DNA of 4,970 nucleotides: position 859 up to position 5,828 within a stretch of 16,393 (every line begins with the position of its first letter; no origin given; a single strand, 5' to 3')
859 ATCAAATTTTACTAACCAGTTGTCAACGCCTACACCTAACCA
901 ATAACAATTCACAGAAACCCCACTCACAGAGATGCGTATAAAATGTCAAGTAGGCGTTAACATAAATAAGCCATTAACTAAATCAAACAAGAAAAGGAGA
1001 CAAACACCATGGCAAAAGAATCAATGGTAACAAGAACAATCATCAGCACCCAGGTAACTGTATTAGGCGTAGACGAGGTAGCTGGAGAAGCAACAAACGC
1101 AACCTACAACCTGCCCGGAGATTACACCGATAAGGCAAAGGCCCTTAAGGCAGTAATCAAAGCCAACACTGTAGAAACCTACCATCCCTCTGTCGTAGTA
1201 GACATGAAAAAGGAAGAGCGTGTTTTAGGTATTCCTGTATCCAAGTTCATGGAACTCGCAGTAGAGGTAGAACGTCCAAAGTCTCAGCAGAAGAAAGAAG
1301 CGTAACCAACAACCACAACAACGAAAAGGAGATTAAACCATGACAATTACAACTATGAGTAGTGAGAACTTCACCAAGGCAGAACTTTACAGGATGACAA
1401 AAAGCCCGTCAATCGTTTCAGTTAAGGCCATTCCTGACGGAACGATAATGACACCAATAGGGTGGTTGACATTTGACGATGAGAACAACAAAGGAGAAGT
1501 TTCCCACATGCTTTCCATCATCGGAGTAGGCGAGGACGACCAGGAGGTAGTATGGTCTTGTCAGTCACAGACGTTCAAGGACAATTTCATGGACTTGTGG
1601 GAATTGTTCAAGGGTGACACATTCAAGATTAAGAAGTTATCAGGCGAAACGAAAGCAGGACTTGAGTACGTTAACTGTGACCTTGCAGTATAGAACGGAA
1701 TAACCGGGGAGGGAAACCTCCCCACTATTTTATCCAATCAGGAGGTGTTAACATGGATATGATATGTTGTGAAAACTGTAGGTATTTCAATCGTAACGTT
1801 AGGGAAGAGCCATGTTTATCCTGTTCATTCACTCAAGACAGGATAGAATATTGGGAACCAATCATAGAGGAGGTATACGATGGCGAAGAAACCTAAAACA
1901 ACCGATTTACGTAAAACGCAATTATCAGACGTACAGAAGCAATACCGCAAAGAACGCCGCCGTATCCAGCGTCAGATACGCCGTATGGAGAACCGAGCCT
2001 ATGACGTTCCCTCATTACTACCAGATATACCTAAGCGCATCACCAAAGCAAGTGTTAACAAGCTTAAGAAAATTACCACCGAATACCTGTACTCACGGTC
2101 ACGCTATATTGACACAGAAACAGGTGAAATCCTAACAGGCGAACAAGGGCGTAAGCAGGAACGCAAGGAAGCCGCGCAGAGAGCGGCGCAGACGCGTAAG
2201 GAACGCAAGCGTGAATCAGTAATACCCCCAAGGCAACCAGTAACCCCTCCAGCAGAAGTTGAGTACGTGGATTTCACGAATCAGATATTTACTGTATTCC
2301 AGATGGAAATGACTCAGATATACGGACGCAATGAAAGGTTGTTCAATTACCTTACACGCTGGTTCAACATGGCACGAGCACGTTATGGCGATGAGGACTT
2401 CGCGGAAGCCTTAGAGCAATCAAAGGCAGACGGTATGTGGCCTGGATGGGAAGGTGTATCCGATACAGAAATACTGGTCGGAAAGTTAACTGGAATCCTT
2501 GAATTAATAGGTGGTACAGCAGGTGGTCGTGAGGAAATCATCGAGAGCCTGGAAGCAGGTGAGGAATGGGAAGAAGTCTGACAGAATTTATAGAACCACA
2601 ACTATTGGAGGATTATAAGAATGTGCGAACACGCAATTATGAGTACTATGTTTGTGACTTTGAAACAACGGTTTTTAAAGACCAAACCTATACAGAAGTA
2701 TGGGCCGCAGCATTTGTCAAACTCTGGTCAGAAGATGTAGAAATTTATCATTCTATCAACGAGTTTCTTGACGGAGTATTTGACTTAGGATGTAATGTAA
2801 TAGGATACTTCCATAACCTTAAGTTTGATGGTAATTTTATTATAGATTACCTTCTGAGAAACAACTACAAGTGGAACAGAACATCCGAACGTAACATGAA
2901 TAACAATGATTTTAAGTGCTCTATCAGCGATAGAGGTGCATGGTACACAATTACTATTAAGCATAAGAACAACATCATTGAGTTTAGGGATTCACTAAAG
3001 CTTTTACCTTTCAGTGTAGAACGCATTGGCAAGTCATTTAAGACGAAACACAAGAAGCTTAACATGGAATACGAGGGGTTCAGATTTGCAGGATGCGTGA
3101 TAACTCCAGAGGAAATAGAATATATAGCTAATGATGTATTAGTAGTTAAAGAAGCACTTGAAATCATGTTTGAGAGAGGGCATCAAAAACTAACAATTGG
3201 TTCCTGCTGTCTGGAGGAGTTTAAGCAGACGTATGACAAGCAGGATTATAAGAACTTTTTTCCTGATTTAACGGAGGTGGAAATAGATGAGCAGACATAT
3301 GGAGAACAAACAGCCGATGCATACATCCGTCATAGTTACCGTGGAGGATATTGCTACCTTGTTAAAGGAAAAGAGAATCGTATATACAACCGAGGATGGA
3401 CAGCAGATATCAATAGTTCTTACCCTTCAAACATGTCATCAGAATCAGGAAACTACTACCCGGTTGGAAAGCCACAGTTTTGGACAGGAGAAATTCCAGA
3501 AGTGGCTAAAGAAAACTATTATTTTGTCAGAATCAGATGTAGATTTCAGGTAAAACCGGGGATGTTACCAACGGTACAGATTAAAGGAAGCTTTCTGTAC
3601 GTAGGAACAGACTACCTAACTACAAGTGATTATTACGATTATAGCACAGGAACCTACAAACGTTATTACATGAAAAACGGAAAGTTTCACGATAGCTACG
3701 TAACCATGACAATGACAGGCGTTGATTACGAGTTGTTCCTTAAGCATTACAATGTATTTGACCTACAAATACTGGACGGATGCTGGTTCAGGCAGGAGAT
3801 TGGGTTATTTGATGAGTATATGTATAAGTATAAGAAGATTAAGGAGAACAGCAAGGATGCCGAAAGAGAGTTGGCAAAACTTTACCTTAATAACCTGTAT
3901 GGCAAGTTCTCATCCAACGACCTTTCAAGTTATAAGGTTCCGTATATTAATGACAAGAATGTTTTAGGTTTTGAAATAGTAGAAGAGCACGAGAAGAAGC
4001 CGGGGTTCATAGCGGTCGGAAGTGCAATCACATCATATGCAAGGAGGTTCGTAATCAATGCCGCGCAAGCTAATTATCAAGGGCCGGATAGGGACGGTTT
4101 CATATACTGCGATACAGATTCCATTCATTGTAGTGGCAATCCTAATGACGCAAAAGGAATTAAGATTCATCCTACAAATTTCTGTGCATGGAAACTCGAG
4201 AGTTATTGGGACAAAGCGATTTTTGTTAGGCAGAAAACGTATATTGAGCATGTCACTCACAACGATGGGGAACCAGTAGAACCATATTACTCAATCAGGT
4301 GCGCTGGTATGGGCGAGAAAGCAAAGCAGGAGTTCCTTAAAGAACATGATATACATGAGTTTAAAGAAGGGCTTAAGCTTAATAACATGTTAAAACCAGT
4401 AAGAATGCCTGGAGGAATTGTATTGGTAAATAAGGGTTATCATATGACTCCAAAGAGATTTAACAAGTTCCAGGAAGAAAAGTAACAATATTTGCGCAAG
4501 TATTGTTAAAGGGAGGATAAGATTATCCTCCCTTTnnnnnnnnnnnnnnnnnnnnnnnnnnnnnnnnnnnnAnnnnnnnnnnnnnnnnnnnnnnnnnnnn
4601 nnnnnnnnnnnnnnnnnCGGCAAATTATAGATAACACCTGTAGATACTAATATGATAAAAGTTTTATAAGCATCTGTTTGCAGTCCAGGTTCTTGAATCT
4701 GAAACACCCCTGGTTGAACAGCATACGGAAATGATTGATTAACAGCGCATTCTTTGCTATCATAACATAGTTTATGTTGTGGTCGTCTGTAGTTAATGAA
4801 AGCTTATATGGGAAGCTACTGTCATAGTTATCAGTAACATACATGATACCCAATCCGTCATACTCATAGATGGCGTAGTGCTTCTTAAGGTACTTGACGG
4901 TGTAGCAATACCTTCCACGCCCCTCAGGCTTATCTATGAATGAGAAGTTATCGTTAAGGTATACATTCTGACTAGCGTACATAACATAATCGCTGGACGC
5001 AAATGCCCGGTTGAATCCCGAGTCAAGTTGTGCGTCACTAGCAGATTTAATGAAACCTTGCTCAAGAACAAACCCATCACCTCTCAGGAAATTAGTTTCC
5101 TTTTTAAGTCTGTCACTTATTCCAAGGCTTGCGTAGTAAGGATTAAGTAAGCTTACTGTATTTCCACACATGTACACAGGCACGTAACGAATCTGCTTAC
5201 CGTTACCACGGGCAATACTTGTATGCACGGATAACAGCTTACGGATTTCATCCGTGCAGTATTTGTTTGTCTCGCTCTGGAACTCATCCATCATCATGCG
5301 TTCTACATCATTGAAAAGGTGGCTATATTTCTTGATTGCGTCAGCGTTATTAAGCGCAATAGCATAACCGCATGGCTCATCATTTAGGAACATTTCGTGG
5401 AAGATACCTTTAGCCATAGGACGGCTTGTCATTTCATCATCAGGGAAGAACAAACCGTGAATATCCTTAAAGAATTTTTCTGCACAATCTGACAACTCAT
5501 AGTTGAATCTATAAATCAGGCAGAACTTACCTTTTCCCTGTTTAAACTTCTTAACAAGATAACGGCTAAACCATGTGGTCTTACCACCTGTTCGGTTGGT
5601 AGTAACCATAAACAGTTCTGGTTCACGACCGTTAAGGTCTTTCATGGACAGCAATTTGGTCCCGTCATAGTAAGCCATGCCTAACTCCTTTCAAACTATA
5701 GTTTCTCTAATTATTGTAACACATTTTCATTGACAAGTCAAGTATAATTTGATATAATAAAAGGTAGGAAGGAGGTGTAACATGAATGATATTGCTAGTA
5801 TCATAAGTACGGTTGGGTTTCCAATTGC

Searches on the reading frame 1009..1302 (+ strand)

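Call 6: search_protein_families(library=phrogs, proteins=[window:1009-1302:+], max_evalue=0.01)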
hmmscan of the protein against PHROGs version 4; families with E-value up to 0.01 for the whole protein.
window:1009-1302:+ (98 aa): 1 family
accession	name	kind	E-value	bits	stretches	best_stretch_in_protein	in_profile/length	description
phrog_6370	-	DNA, RNA and nucleotide metabolism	7e-06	27.2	1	3-97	3-94/101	dsDNA binding protein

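Call 7: search_protein_families(library=pfam, proteins=[window:1009-1302:+], max_evalue=0.01)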
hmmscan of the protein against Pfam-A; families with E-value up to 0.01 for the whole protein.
window:1009-1302:+ (98 aa): 1 family
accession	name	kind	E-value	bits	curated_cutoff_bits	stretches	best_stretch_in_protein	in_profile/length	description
PF22630.2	NMB1110_3rd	-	0.0052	17.5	27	0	37-67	19-44/59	Tail protein NMB1110-like, third domain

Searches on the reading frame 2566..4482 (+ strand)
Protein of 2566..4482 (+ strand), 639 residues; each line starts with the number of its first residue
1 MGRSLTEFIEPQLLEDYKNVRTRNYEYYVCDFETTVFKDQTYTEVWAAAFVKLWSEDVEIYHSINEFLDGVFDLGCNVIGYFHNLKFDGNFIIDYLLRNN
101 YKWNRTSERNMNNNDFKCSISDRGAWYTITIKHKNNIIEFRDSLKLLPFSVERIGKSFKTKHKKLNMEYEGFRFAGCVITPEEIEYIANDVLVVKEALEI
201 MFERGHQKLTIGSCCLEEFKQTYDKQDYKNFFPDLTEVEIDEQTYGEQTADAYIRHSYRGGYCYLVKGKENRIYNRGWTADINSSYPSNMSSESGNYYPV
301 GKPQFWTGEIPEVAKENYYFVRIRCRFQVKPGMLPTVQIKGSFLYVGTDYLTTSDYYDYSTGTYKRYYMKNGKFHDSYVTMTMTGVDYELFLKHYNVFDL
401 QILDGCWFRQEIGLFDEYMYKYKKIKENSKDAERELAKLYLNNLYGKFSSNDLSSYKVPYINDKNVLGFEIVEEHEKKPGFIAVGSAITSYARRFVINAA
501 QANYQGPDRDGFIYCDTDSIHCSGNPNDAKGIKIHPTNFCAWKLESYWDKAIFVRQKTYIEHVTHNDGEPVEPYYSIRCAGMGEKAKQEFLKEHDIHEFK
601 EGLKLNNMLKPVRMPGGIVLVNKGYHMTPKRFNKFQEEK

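Call 6: search_protein_families(library=phrogs, proteins=[window:2566-4482:+], max_evalue=0.01)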
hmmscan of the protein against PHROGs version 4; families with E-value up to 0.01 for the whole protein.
window:2566-4482:+ (639 aa): 2 families
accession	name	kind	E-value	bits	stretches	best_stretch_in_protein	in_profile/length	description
phrog_1907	-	DNA, RNA and nucleotide metabolism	7.2e-141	471.8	1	19-632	8-607/629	DNA polymerase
phrog_7556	-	unknown function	1.9e-05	25.3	1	378-457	177-254/333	-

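Call 7: search_protein_families(library=pfam, proteins=[window:2566-4482:+], max_evalue=0.01)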
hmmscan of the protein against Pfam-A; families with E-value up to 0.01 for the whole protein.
window:2566-4482:+ (639 aa): 1 family
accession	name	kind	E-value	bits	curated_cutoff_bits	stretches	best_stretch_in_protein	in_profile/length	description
PF03175.18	DNA_pol_B_2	-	4.6e-51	174.6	25.8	2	179-525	136-456/468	DNA polymerase type B, organellar and viral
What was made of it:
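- On phi29-like protein-primed podophages (Salasmaviridae and allies): ORF 2566-4485 matches PF03175 DNA_pol_B_2 (4.6e-51) and phrog_1907 (7e-141) (calls 6, 7).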

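Call 10: search_dna_similar(query=window:2566-4482:+, collection=phages, mode=protein, max_rows=25)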
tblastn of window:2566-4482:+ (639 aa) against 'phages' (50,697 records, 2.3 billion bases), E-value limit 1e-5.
Records with a match: 235; places in all: 237; records where one place covers at least 80% of the query: 175.
Best place of each record, by identity: <60% 235.
By first word of the organism name: Bacillus 109; Clostridium 55; Curtobacterium 18; Bacteriophage 11; Bifidobacterium 11; Arthrobacter 6; Streptococcus 5; Microbacterium 4; Vibrio 4; Enterococcus 3; and 6 more.
By host as written in the record: - 38; Clostridium perfringens 19; Bacillus subtilis 13; Bacillus cereus 11; Curtobacterium flaccumfaciens NRRL B-729 SEA 8; Bacillus thuringiensis subsp. kurstaki ATCC 33679 7; Clostridium_AQ innocuum DA664 6; Bacillus thuringiensis subspecies kurstaki 6; and 62 more.
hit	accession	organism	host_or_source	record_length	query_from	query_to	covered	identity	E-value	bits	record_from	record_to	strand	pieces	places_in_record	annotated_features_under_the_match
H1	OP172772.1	Clostridium phage CS229P1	Clostridium_Q symbiosum DA229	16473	20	627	95%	55.9%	0e+0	641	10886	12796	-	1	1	DNA polymerase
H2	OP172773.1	Clostridium phage CS229P2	Clostridium_Q symbiosum DA229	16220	20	627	95%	55.9%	0e+0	641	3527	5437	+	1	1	DNA polymerase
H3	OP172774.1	Clostridium phage CS229P3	Clostridium_Q symbiosum DA229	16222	20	627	95%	55.9%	0e+0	641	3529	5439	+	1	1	DNA polymerase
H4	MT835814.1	Bacteriophage sp.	human fecal samples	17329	20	627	95%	52.1%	0e+0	634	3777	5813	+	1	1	record has no annotation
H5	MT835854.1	Bacteriophage sp.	human fecal samples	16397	23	627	95%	51.9%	0e+0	594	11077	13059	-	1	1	record has no annotation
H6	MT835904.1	Bacteriophage sp.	human fecal samples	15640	28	634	95%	45.9%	2e-154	498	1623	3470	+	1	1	record has no annotation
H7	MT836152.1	Bacteriophage sp.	human fecal samples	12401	29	627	94%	39.7%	1e-117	392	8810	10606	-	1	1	record has no annotation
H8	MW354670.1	Bacillus phage BSTP6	Bacillus subtilis KCCM12150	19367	28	627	94%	36.3%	1e-88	307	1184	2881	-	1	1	primer terminal protein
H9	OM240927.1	Bacillus phage vB_BsuP-Goe18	Bacillus subtilis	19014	28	627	94%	36.2%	1e-87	305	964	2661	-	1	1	DNA polymerase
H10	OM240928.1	Bacillus phage vB_BsuP-Goe22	Bacillus subtilis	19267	28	627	94%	36.2%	2e-87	304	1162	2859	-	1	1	DNA polymerase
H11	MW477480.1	Bacillus phage Whiting18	Bacillus sp.203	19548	28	627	94%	36.0%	6e-88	305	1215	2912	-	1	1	DNA polymerase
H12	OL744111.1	Bacillus phage Arbo1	Bacillus sp. 203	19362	28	627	94%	36.0%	8e-88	305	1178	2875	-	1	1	DNA polymerase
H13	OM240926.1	Bacillus phage vB_BsuP-Goe15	Bacillus subtilis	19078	28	627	94%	36.0%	9e-88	305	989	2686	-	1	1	DNA polymerase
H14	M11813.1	Bacillus phage PZA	Bacillus subtilis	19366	28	627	94%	36.0%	1e-87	305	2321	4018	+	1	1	gene 2 product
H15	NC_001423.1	Bacillus phage PZA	Bacillus subtilis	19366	28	627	94%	36.0%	1e-87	305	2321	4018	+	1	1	DNA polymerase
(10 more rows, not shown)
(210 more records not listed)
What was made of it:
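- On phi29-like protein-primed podophages (Salasmaviridae and allies): It is 56% identical to the polymerase of Clostridium phage CS229P1 and 36% identical to that of phi29 (call 10).
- Closest known: Inverted chimeras made by phi29 DNA polymerase in multiple displacement amplification. Same: The window encodes a polymerase of the same family (calls 6, 7, 10).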

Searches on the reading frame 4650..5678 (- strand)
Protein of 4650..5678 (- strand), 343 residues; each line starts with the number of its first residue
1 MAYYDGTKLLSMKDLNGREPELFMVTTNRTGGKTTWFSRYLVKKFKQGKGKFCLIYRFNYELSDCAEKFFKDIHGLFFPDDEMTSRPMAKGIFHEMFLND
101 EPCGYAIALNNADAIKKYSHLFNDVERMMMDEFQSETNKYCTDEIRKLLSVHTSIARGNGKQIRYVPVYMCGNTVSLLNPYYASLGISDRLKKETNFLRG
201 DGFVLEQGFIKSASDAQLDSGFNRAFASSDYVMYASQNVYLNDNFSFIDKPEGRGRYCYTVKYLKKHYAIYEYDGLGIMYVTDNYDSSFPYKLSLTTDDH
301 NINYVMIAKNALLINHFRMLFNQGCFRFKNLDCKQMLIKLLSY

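Call 6: search_protein_families(library=phrogs, proteins=[window:4650-5678:-], max_evalue=0.01)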
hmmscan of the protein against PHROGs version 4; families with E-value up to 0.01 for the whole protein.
window:4650-5678:- (343 aa): 1 family
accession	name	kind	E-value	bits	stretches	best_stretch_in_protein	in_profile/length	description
phrog_2150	-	head and packaging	2e-50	173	1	3-340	7-336/341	terminase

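Call 7: search_protein_families(library=pfam, proteins=[window:4650-5678:-], max_evalue=0.01)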
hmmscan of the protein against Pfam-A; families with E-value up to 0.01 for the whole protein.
window:4650-5678:- (343 aa): 1 family
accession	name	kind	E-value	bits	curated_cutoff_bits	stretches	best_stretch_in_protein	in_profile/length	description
PF05894.18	Podovirus_Gp16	-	3.7e-27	96.1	25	1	3-337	6-322/331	Podovirus DNA encapsidation protein (Gp16)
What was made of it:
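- On phi29-like protein-primed podophages (Salasmaviridae and allies): ORF 4647-5678 (-) matches PF05894 (3.7e-27; call 7).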
